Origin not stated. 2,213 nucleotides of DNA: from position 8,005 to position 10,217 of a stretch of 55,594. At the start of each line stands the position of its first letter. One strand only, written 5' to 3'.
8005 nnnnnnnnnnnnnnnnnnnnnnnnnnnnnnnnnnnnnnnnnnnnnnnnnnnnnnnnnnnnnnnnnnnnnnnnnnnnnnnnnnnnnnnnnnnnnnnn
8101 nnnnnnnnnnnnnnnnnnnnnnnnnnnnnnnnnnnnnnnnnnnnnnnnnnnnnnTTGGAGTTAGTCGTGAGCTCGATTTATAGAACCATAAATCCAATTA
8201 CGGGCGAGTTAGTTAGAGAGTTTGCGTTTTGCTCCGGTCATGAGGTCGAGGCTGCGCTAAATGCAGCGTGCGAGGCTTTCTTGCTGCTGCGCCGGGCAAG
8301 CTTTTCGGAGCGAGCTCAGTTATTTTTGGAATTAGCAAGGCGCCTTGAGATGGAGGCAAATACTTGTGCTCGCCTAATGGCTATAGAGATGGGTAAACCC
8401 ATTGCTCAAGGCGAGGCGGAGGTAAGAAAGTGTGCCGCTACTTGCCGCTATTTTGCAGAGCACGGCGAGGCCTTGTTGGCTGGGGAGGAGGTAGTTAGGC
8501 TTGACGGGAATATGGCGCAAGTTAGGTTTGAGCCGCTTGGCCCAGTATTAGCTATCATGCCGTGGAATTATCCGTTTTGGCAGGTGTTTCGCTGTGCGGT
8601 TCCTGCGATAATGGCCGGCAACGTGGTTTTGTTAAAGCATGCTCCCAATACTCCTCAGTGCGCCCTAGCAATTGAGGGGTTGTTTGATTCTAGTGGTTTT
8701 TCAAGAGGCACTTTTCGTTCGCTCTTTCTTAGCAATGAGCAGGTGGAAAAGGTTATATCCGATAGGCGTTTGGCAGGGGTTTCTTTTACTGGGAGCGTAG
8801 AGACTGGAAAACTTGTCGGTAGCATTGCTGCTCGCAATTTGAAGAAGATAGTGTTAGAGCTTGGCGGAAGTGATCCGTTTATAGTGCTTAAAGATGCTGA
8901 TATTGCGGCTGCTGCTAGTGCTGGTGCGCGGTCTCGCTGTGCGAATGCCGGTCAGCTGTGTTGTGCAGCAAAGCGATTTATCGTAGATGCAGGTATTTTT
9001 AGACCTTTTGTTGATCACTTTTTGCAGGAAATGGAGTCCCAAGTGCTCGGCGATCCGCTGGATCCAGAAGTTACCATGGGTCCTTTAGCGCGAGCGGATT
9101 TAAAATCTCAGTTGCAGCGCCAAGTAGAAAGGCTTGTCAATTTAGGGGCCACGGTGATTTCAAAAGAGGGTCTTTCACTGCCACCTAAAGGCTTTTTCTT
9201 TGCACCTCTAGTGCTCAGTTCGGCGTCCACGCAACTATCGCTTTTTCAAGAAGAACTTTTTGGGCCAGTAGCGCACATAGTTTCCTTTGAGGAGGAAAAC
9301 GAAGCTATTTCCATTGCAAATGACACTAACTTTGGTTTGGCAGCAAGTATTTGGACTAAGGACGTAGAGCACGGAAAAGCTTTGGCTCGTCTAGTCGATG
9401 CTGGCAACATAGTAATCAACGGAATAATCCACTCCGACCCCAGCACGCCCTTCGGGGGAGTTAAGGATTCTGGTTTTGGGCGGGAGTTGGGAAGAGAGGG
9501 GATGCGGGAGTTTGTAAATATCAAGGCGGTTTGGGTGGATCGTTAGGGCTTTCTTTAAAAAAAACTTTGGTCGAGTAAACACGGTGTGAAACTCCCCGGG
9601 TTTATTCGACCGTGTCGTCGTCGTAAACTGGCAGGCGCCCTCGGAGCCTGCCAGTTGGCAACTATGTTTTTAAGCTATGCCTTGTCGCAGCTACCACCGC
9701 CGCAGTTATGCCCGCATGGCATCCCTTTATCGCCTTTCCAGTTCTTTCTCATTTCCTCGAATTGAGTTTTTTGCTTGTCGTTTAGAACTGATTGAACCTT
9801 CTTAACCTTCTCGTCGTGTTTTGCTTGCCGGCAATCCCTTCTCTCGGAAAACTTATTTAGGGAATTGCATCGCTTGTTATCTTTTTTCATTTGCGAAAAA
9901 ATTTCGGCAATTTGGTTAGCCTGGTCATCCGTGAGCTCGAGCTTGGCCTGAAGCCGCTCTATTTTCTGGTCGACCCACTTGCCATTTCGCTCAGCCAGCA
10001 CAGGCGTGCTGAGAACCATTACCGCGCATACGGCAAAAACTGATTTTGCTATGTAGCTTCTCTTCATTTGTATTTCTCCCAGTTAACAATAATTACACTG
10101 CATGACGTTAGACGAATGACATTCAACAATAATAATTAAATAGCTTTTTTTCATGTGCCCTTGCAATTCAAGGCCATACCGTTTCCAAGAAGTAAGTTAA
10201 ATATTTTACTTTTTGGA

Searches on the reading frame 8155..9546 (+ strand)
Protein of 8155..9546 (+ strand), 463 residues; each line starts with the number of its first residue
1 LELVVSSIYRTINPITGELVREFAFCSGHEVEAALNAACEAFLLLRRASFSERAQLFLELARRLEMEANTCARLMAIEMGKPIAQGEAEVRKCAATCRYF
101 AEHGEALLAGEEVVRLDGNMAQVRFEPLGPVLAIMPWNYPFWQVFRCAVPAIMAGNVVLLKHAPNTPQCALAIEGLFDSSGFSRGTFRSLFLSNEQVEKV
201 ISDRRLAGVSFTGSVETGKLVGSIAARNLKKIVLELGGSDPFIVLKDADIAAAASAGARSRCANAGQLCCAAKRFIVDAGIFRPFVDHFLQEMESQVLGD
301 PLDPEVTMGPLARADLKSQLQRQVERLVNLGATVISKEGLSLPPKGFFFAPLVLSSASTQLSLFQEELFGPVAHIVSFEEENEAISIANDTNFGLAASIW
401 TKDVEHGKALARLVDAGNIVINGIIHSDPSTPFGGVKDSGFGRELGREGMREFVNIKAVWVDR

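Call 21: search_protein_families(library=pfam, proteins=[window:8155-9546:+])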
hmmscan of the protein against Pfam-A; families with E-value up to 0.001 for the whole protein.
window:8155-9546:+ (463 aa): 1 family
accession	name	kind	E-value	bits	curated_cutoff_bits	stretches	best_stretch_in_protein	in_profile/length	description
PF00171.27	Aldedh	-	7.3e-129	430.7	23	1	9-459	9-461/461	Aldehyde dehydrogenase family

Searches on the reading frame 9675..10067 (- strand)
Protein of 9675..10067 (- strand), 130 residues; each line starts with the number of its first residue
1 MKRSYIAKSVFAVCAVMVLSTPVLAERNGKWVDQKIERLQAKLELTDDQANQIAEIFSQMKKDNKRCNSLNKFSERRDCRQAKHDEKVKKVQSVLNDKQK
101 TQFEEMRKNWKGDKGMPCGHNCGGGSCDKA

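Call 21: search_protein_families(library=pfam, proteins=[window:9675-10067:-])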
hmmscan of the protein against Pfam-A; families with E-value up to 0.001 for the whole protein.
window:9675-10067:- (130 aa): 2 families
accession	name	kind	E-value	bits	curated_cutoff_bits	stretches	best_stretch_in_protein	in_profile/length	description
PF07813.17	LTXXQ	-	5.4e-05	24.3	24.3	0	33-88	3-57/100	LTXXQ motif family protein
PF05531.17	NPV_P10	-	0.00063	20.6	29.8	1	31-97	15-67/75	Nucleopolyhedrovirus P10 protein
